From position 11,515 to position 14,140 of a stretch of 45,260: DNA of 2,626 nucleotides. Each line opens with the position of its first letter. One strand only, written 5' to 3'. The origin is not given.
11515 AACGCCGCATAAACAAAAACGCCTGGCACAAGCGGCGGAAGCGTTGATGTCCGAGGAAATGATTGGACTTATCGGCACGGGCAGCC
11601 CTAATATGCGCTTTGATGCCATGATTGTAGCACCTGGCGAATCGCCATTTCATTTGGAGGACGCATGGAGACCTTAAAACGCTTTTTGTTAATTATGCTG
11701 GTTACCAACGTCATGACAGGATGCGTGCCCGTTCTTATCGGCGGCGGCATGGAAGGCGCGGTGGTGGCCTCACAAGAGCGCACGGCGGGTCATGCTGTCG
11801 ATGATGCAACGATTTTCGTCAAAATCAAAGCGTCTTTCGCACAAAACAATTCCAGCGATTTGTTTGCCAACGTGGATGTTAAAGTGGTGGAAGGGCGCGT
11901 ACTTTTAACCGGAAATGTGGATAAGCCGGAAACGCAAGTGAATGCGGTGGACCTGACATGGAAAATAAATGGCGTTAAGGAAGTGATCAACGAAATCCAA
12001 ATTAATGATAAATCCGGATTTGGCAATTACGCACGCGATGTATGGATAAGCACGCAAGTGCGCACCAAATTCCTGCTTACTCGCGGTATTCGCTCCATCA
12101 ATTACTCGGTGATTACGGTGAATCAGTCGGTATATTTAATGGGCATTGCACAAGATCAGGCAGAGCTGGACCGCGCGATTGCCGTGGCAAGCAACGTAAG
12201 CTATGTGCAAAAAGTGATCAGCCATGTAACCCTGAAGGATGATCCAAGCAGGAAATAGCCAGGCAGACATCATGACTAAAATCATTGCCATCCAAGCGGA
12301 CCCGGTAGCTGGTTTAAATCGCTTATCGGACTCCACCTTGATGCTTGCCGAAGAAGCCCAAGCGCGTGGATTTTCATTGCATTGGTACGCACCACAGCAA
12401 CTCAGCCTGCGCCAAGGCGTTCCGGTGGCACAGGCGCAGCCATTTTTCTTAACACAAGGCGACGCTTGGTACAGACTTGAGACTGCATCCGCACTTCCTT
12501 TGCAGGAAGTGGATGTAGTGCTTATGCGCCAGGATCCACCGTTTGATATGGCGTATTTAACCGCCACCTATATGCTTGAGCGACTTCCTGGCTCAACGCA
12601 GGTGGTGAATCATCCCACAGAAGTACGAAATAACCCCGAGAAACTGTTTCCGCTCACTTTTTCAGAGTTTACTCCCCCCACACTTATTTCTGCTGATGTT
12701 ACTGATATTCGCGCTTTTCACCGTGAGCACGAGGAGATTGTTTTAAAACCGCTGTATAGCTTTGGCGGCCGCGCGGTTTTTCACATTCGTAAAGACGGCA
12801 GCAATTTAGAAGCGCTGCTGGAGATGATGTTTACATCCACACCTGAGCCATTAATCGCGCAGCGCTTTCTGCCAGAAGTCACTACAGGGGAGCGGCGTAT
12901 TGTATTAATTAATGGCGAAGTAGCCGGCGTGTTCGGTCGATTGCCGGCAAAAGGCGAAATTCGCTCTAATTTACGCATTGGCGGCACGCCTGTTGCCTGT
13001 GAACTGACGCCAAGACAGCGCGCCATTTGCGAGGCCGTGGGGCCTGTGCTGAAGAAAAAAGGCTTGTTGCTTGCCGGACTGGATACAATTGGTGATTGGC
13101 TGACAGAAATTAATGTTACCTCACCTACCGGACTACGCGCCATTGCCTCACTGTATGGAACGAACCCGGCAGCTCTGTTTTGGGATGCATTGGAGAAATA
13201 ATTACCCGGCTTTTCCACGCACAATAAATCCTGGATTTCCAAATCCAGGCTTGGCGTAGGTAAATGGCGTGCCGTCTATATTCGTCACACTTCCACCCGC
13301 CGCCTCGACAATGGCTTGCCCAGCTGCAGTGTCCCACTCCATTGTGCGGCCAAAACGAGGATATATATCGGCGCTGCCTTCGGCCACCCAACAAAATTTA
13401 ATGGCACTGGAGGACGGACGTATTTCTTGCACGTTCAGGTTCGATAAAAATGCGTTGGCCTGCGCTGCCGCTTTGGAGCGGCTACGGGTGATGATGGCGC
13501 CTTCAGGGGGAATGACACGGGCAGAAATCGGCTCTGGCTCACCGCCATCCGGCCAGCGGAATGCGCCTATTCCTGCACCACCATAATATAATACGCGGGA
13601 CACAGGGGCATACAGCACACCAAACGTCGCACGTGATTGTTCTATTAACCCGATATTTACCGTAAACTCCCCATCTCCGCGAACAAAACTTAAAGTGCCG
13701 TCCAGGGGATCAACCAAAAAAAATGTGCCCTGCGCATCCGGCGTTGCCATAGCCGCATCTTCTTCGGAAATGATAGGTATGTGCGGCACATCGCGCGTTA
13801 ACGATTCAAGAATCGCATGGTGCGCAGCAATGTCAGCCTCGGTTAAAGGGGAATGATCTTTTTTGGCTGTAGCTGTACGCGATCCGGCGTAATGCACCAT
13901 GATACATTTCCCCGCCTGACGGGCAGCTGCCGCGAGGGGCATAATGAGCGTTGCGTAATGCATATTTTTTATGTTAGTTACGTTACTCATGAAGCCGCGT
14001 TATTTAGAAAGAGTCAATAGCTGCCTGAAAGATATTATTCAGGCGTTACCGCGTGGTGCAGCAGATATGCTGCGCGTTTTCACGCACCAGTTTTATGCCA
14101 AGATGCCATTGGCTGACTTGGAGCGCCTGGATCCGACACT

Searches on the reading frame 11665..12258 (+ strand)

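Call 89: search_protein_families(library=pfam, proteins=[window:11665-12258:+], max_evalue=0.00001)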
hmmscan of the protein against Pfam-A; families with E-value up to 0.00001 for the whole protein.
window:11665-12258:+ (197 aa): 1 family
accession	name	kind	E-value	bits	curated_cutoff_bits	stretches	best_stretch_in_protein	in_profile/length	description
PF04972.22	BON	-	7.3e-26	90.7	27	2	125-191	2-68/69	BON domain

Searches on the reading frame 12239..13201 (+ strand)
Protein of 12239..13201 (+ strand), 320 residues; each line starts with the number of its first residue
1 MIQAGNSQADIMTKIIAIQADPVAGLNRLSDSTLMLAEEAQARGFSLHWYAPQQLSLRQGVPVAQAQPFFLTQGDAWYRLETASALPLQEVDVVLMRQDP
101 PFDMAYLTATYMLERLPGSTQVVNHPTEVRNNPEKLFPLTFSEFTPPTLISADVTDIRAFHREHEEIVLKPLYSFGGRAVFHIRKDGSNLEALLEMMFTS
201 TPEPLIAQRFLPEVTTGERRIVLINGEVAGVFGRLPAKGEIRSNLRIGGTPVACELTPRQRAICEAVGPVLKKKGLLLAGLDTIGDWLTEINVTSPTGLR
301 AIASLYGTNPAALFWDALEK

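Call 19: search_protein_families(library=pfam, proteins=[window:12239-13201:+], max_evalue=0.00001)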
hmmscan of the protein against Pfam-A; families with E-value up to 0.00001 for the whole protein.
window:12239-13201:+ (320 aa): 3 families
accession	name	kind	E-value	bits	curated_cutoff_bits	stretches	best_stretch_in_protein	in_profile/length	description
PF02955.21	GSH-S_ATP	-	2.7e-61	206.5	23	1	134-305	1-173/175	Prokaryotic glutathione synthetase, ATP-grasp domain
PF02951.20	GSH-S_N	-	1e-35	122.8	21.3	1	16-130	3-119/119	Prokaryotic glutathione synthetase, N-terminal domain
PF08443.16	RimK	-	1.3e-08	35.1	21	1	151-311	24-181/188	RimK-like ATP-grasp domain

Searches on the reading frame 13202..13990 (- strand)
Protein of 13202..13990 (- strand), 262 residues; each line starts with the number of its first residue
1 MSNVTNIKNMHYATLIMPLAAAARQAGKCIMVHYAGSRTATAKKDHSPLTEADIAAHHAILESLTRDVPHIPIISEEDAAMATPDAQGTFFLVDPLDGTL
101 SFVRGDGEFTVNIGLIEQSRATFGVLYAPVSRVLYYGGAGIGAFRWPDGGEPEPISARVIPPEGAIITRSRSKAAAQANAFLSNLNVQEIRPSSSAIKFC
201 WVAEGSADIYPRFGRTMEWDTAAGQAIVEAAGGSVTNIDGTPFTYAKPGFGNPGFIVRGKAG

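Call 89: search_protein_families(library=pfam, proteins=[window:13202-13990:-], max_evalue=0.00001)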
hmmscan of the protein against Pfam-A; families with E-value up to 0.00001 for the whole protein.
window:13202-13990:- (262 aa): 1 family
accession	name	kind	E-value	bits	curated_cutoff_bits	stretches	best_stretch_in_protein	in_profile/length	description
PF00459.30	Inositol_P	-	5.3e-52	177.4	27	1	20-249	10-249/271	Inositol monophosphatase family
